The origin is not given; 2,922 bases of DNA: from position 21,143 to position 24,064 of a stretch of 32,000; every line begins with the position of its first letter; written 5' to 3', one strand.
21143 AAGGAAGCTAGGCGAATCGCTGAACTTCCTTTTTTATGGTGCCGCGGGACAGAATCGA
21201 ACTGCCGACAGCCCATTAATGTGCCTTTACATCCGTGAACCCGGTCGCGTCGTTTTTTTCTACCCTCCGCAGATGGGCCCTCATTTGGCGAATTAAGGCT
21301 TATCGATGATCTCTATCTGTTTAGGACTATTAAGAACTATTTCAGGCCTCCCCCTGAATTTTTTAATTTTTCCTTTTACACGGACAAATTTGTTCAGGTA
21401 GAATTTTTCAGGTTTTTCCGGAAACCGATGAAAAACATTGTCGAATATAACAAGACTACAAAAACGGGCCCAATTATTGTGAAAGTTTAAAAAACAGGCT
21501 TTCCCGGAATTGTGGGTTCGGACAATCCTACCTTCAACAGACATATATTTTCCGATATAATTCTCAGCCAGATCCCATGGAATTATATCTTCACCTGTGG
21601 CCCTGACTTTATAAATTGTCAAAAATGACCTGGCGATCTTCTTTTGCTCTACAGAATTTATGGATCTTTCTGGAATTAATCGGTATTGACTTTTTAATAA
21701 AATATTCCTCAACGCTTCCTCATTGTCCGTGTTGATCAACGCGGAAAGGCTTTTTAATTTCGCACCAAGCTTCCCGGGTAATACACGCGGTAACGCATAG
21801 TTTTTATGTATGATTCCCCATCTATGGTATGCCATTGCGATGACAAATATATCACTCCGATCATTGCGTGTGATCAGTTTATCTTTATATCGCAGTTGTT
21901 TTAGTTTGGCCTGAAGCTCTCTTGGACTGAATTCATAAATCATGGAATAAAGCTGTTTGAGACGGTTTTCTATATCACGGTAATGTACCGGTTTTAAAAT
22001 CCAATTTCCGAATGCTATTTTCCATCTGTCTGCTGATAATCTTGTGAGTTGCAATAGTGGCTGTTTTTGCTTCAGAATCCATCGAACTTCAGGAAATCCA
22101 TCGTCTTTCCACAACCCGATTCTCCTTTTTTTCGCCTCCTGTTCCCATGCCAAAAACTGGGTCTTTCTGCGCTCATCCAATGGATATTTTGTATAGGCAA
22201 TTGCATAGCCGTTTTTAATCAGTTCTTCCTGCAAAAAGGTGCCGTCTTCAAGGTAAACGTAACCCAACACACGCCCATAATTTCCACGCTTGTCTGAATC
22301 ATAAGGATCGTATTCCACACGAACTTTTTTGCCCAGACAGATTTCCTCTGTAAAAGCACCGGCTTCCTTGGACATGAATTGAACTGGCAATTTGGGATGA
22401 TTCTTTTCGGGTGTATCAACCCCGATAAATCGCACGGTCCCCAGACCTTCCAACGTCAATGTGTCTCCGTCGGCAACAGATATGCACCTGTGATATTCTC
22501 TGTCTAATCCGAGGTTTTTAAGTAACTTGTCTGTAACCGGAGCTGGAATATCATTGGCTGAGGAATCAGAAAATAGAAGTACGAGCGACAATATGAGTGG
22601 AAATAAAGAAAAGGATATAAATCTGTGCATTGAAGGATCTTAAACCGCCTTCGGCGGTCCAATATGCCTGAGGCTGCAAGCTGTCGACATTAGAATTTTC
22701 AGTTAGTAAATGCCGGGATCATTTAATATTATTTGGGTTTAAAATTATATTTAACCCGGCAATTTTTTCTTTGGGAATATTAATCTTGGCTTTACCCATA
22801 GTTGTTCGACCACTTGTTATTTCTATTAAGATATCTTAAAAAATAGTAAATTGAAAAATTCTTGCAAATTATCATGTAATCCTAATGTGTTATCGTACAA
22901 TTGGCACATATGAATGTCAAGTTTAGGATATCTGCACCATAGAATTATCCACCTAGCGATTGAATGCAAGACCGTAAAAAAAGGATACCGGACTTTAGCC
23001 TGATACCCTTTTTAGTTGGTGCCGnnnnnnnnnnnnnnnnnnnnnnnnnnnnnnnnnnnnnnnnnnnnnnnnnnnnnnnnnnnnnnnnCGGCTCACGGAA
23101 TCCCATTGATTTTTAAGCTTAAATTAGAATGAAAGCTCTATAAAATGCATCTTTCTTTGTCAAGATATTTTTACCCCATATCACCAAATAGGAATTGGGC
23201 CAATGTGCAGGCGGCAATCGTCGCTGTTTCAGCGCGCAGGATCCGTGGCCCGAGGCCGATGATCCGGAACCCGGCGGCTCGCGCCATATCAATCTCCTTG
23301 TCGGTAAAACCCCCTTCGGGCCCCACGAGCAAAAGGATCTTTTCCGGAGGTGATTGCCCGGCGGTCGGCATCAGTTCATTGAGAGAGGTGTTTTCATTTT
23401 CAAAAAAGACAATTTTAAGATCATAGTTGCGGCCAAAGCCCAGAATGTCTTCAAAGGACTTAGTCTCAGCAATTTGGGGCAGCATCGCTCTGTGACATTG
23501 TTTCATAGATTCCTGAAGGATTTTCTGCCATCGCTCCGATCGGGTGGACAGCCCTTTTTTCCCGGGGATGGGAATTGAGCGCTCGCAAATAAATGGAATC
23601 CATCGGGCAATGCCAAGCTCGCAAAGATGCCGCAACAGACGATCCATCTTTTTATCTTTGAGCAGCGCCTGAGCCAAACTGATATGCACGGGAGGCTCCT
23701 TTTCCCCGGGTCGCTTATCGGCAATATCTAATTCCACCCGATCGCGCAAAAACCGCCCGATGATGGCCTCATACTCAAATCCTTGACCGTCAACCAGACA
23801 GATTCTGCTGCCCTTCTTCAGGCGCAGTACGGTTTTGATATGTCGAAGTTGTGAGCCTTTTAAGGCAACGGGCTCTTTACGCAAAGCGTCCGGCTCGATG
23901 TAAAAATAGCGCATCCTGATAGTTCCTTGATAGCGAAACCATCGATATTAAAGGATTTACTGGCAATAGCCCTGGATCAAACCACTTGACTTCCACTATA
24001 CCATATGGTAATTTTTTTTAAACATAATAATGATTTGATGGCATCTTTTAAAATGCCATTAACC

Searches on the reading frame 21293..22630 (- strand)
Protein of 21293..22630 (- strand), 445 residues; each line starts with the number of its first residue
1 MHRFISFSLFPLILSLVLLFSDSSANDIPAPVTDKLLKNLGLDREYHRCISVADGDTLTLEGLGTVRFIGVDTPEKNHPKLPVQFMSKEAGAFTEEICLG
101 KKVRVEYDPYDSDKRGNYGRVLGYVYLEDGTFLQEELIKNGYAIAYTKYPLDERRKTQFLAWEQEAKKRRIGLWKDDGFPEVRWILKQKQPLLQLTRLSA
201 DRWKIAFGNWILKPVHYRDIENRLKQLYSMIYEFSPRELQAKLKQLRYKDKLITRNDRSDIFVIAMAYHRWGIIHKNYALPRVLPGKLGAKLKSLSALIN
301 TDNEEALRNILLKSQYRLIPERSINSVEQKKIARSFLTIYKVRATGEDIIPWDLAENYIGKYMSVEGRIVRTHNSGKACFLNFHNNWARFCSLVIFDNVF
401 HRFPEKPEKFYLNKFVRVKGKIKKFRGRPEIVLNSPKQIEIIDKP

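Call 5: search_protein_families(library=pfam, proteins=[window:21293-22630:-], max_evalue=0.001)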
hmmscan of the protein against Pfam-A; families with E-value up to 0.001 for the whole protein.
window:21293-22630:- (445 aa): 2 families
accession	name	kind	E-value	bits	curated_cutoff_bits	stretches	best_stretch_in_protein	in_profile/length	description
PF00565.23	SNase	-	7.6e-27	94.3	21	1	65-176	1-107/107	Staphylococcal nuclease homologue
PF01336.31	tRNA_anti-codon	-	6.1e-05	23.3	27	1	364-435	2-71/75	OB-fold nucleic acid binding domain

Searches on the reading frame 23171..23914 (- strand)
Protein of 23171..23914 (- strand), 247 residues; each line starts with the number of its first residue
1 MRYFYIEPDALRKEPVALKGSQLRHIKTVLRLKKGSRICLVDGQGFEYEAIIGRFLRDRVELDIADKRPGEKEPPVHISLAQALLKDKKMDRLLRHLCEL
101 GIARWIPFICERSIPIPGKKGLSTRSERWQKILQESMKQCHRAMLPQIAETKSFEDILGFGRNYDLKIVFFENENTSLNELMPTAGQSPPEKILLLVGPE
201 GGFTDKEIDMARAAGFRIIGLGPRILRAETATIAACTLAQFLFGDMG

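Call 5: search_protein_families(library=pfam, proteins=[window:23171-23914:-], max_evalue=0.001)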
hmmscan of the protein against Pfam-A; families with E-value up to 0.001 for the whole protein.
window:23171-23914:- (247 aa): 2 families
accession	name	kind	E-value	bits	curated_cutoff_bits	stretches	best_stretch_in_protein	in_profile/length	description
PF04452.19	Methyltrans_RNA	-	1.3e-49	168.3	23.9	1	73-239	2-164/165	RNA methyltransferase domain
PF20260.4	PUA_4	-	4.1e-11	43.2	23.9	1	18-52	1-35/48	RNA methyltransferase PUA domain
